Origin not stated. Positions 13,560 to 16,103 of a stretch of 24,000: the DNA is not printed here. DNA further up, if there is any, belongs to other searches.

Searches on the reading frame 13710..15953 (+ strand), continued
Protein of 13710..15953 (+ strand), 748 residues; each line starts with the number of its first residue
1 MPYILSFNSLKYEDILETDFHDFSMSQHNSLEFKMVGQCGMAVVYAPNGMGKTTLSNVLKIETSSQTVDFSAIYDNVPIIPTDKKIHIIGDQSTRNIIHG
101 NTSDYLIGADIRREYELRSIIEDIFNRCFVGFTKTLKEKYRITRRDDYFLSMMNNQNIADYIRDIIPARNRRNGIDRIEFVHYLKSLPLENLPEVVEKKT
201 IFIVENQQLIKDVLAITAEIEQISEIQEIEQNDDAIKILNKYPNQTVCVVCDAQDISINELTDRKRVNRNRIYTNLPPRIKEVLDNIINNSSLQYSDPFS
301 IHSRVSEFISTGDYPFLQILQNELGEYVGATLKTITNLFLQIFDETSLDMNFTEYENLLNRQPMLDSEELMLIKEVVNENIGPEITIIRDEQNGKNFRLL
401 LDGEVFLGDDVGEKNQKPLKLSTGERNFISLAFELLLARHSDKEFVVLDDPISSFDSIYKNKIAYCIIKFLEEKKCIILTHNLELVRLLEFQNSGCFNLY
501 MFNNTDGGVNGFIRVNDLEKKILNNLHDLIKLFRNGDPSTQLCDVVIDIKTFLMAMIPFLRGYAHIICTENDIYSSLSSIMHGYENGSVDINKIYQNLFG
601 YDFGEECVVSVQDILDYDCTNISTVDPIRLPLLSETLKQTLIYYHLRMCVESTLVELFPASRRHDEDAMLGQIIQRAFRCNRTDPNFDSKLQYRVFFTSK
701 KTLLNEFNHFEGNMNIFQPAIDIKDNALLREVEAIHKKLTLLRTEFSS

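Call 54: predict_structure(alignment_id=A4)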
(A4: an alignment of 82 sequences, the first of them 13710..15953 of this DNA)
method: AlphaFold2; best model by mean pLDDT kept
length: 748 residues; sequences in the alignment: 82
mean_pLDDT: 82.6   pTM: 0.63
mean pLDDT of the five models: 82.6, 82.0, 79.2, 78.4, 78.1
residues with pLDDT >= 90: 269; 70-90: 349; 50-70: 118; < 50: 12
segments of 3 or more residues with pLDDT < 50: 408-417
pLDDT, mean of each block of 10 residues (from residue 1): 88 89 85 89 85 91 91 93 91 61 63 82 91 92 88 91 78 82 91 86 91 85 67 62 61 64 69 79 84 87 84 83 92 93 91 87 66 72 70 64 62 48 76 86 91 74 88 93 86 86 83 89 85 86 92 93 79 88 92 93 93 93 89 86 92 92 79 90 88 89 73 61 68 91 84
secondary structure, 60 per line:
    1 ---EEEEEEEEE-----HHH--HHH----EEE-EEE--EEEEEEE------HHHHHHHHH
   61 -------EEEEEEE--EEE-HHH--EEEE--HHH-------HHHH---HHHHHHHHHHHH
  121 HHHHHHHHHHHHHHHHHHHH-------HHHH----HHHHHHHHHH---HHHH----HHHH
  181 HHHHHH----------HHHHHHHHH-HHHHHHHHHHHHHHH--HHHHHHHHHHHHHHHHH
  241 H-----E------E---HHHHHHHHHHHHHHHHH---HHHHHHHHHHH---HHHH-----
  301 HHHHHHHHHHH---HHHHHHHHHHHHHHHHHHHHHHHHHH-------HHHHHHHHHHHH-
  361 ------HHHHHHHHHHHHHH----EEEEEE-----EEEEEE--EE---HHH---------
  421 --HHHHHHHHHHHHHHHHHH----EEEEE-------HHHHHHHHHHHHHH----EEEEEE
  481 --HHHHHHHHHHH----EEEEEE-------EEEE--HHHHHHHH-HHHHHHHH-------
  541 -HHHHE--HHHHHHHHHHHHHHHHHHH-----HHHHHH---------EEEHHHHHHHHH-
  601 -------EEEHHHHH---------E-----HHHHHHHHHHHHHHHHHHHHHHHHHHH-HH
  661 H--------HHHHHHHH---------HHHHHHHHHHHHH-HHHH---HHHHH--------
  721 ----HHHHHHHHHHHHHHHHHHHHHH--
elements in order (helices of 4 or more, strands of 3 or more residues): E4-12 E30-32 E34-36 E39-45 H52-60 E68-74 E77-79 E86-89 H102-105 H109-140 H148-151 H156-165 H169-172 H177-186 H197-205 H207-221 H224-241 H258-274 H278-288 H292-295 H301-311 H315-340 H348-359 H367-380 E385-390 E396-401 H423-440 E445-449 H457-470 E475-480 H483-493 E498-503 E511-514 H517-524 H526-533 H542-545 H549-567 H573-578 E588-590 H591-599 E608-610 H611-615 H631-657 H670-677 H687-699 H701-704 H708-712 H725-746

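Call 58: fold_search(model_id=the predicted structure, library=pdb)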
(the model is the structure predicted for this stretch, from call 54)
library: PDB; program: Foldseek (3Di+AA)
matches with E <= 10: 1360; with E <= 0.001: 79
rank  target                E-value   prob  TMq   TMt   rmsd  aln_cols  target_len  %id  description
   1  5xei                  4.6e-06  1.00  0.23  0.31  19.5       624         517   12  Crystal structure of the Smc head domain with a coiled coil and joint derived from Pyrococcus yayanosii (released 2017-06-07)
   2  7w1m_B                4.8e-06  1.00  0.21  0.28  21.8       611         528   11  Cryo-EM structure of human cohesin-CTCF-DNA complex (released 2023-05-31)
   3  7zr1_C                5.7e-06  1.00  0.21  0.21  64.4       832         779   12  Chaetomium thermophilum Mre11-Rad50-Nbs1 complex bound to ATPyS (composite structure) (released 2023-01-11)
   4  6wge_B                7.4e-06  1.00  0.24  0.34  18.4       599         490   12  Cryo-EM structure of human Cohesin-NIPBL-DNA complex without STAG1 (released 2020-05-20)
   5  8roi_A                2.5e-05  1.00  0.23  0.39  18.2       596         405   10  Human cohesin SMC3-HD(EQ)/RAD21-N complex - ADP-bound conformation (released 2024-09-11)
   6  8ux9_B                3.2e-05  1.00  0.19  0.33  29.0       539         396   11  Asymmetric unit of the PARIS Immune Complex at 3.2 Angstrom Resolution (released 2024-09-18)
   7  8v45_E                3.5e-05  1.00  0.18  0.32  27.8       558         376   11  CryoEM structure of AriA-Ocr complex (released 2024-06-26)
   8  8v46_A                3.8e-05  1.00  0.20  0.33  29.1       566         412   12  CryoEM structure of AriA-AriB complex (Form I) (released 2024-06-26)
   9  4ux3_A                4.1e-05  1.00  0.22  0.35  22.6       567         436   12  cohesin Smc3-HD:Scc1-N complex from yeast (released 2014-12-03)
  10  8v46_C                4.5e-05  1.00  0.19  0.32  38.5       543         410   11  CryoEM structure of AriA-AriB complex (Form I) (released 2024-06-26)
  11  8v45_A                4.9e-05  1.00  0.18  0.32  28.2       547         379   12  CryoEM structure of AriA-Ocr complex (released 2024-06-26)
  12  8roj_A                5.1e-05  1.00  0.23  0.39  18.8       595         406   11  Human cohesin SMC3-HD/RAD21-N complex - ADP-Mg-bound conformation (released 2024-09-11)
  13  7q2x_A                5.1e-05  1.00  0.22  0.35  19.5       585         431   10  Cryo-EM structure of clamped S.cerevisiae condensin-DNA complex (Form I) (released 2022-03-23)
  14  8roh_A                5.4e-05  1.00  0.22  0.37  18.1       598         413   10  Human cohesin SMC3-HD(EQ)/RAD21-N complex - Apo conformation (released 2024-09-11)
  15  8ux9_C                6.1e-05  1.00  0.20  0.34  28.2       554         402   11  Asymmetric unit of the PARIS Immune Complex at 3.2 Angstrom Resolution (released 2024-09-18)
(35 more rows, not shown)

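Call 73: find_encoding_contigs(protein=P0001, flank=10000, max_places=2)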
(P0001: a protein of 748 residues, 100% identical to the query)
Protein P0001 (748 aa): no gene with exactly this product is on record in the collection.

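Call 74: find_encoding_contigs(protein=P0003, flank=6000, max_places=2)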
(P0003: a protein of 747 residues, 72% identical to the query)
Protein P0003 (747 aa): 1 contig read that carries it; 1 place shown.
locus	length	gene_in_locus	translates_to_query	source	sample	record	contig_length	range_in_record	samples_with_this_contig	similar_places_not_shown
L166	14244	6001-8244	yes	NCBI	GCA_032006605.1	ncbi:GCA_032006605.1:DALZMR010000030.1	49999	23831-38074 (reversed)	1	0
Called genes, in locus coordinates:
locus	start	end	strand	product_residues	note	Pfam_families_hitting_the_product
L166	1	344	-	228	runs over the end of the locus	-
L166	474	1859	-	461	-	PF02900:LigB, PF01875:Memo (faint), PF01871:AMMECR1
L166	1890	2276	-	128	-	PF00293:NUDIX, PF14815:NUDIX_4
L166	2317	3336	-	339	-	PF05343:Peptidase_M42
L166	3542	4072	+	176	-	PF05067:Mn_catalase, PF02915:Rubrerythrin (faint), PF00210:Ferritin (weak), PF12902:Ferritin-like (weak)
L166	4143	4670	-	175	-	PF14512:TM1586_NiRdase (faint), PF00881:Nitroreductase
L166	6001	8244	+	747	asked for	PF02463:SMC_N (faint), PF13166:AAA_13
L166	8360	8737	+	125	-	PF00583:Acetyltransf_1 (weak), PF13508:Acetyltransf_7 (weak)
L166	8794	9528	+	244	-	-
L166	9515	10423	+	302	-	-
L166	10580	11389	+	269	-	PF04326:SLFN_AlbA_2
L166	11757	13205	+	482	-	PF08357:SEFIR, PF13676:TIR_2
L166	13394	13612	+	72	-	PF13783:DUF4177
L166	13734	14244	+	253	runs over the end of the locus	PF00561:Abhydrolase_1, PF12697:Abhydrolase_6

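Call 77: search_protein_families(library=pfam, proteins=[L051:2-424:-, L166:11757-13202:+], max_evalue=10)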
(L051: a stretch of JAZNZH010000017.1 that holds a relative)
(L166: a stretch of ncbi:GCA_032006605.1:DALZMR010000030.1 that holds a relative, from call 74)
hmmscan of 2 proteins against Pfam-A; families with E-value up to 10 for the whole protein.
L051:2-424:- (141 aa): 4 families
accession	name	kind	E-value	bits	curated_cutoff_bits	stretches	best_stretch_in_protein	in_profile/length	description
PF13676.11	TIR_2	-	1.7e-14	54.8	28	1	64-139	2-77/122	TIR domain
PF01582.25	TIR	-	0.0023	18.2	21.3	1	78-139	22-82/179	TIR domain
PF09413.15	DUF2007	-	0.0075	16.9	25.7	1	67-96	5-36/66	Putative prokaryotic signal transducing protein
PF08937.16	ThsB_TIR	-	0.013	16.3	21.2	1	64-138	1-84/100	Thoeris protein ThsB, TIR-like domain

L166:11757-13202:+ (482 aa): 3 families
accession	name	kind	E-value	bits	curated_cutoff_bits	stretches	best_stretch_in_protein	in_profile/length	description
PF08357.16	SEFIR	-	2.2e-15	57.6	23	1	8-130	1-119/150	SEFIR domain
PF13676.11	TIR_2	-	4.8e-13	50.1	28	1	10-148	1-122/122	TIR domain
PF18865.6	AbiJ_NTD5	-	0.058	13.8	26.7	1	6-36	40-70/93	AbiJ N-terminal domain 5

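Call 83: find_encoding_contigs(protein=P0004, flank=5000, max_places=4)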
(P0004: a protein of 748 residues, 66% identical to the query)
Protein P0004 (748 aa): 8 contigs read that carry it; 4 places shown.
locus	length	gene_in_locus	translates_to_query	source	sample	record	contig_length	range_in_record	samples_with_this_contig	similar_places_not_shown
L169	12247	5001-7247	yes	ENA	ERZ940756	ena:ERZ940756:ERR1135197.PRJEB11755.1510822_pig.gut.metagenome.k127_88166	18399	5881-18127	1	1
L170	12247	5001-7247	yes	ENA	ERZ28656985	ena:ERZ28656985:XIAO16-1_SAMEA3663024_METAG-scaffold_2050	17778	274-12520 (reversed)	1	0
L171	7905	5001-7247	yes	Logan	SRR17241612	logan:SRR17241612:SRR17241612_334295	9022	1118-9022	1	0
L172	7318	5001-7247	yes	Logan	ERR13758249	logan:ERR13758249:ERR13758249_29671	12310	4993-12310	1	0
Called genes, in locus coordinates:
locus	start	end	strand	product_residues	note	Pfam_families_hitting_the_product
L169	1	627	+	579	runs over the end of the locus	PF04471:Mrr_cat, PF00270:DEAD, PF04851:ResIII, PF18766:SWI2_SNF2 (weak), PF00271:Helicase_C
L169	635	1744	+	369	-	-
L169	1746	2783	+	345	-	PF00145:DNA_methylase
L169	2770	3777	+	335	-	PF00145:DNA_methylase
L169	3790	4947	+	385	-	-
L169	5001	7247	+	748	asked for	PF02463:SMC_N (faint), PF13304:AAA_21 (faint), PF13166:AAA_13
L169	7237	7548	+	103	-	-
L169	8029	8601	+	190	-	-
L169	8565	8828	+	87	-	PF20063:DUF6462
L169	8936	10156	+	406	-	PF02920:Integrase_DNA, PF14659:Phage_int_SAM_3 (weak), PF00589:Phage_integrase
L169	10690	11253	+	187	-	-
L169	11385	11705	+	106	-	PF13560:HTH_31, PF01381:HTH_3, PF12844:HTH_19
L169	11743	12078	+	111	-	PF04221:RelB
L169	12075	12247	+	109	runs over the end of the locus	PF05016:ParE_toxin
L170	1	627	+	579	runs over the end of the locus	PF04471:Mrr_cat, PF00270:DEAD, PF04851:ResIII, PF18766:SWI2_SNF2 (weak), PF00271:Helicase_C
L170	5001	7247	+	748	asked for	PF02463:SMC_N (faint), PF13304:AAA_21 (faint), PF13166:AAA_13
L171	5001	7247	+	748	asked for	PF02463:SMC_N (faint), PF13304:AAA_21 (faint), PF13166:AAA_13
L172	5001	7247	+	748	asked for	PF02463:SMC_N (faint), PF13304:AAA_21 (faint), PF13166:AAA_13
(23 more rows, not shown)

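Call 84: find_encoding_contigs(protein=P0006, flank=5000, max_places=4)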
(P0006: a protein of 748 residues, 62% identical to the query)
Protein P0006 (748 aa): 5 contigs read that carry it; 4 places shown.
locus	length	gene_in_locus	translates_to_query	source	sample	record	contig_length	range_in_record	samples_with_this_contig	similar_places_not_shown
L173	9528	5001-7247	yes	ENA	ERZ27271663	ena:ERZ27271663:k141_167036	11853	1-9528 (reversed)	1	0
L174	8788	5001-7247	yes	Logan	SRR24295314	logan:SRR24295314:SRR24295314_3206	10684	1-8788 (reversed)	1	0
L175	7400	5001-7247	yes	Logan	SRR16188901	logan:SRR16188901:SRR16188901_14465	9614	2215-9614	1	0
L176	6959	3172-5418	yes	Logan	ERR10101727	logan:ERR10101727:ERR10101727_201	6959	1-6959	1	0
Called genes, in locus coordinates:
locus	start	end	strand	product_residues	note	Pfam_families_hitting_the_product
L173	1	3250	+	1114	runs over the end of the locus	PF04313:HSDR_N (weak), PF04851:ResIII, PF00270:DEAD, PF18766:SWI2_SNF2, PF00271:Helicase_C (faint), PF08463:EcoEI_R_C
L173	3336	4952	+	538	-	PF00078:RVT_1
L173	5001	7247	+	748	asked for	PF02463:SMC_N, PF00005:ABC_tran (faint), PF13166:AAA_13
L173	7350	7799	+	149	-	PF01451:LMWPc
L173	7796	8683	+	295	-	PF02578:Cu-oxidase_4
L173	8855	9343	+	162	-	PF11391:DUF2798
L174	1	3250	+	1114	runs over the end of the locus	PF04313:HSDR_N (weak), PF04851:ResIII, PF00270:DEAD, PF18766:SWI2_SNF2, PF00271:Helicase_C (faint), PF08463:EcoEI_R_C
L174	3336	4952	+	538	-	PF00078:RVT_1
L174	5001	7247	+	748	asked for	PF02463:SMC_N, PF00005:ABC_tran (faint), PF13166:AAA_13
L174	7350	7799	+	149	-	PF01451:LMWPc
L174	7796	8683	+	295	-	PF02578:Cu-oxidase_4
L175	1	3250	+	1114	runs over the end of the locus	PF04313:HSDR_N (weak), PF04851:ResIII, PF00270:DEAD, PF18766:SWI2_SNF2, PF00271:Helicase_C (faint), PF08463:EcoEI_R_C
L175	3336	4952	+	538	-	PF00078:RVT_1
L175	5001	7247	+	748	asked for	PF02463:SMC_N, PF00005:ABC_tran (faint), PF13166:AAA_13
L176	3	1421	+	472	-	?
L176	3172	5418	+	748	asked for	PF02463:SMC_N, PF00005:ABC_tran (faint), PF13166:AAA_13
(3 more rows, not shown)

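Call 93: search_protein_families(library=padloc, alignment_id=A7, max_evalue=0.00001)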
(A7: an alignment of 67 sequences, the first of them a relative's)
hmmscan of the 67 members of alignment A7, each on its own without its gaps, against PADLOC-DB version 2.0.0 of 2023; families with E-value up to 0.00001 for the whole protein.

A. member 1, L001:691-3087:+ (799 aa): 1 family
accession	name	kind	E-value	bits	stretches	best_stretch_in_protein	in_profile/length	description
PDLC03762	RT_UG24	-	4.4e-06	23.2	1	55-284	699-911/1036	DRT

B. families by the number of members that match (of 67 scanned): 140 families (the first 25 are shown)
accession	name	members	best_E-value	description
PDLC03430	REase_II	2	1.1e-126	Type II restriction enzyme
PDLC03418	REase_II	2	8e-93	Type II restriction enzyme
PDLC02337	AbiLii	2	1.1e-29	AbiLii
PDLC02707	PbeA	2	2.8e-29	PbeA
PDLC03877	NsnA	2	1e-28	-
PDLC02704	PbeA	2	9.9e-23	PbeA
PDLC04806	PDC-S02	2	5.9e-20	-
PDLC04796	PDC-S02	2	1.7e-17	-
PDLC04027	PD-T4-2_A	2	6.3e-15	-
PDLC03203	mREase_II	2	1.3e-10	Type II methyl-directed restriction enzyme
PDLC03657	mREase_IV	2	4.6e-10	Type IV methyl-directed restriction enzyme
PDLC04132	HNH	2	8.3e-10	-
PDLC02703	PbeA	2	3.1e-07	PbeA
PDLC03597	REase_MTase_IIG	1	0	Type IIG restriction enzyme-methyltransferase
PDLC03051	REase_MTase_I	1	0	Type I restriction enzyme-methyltransferase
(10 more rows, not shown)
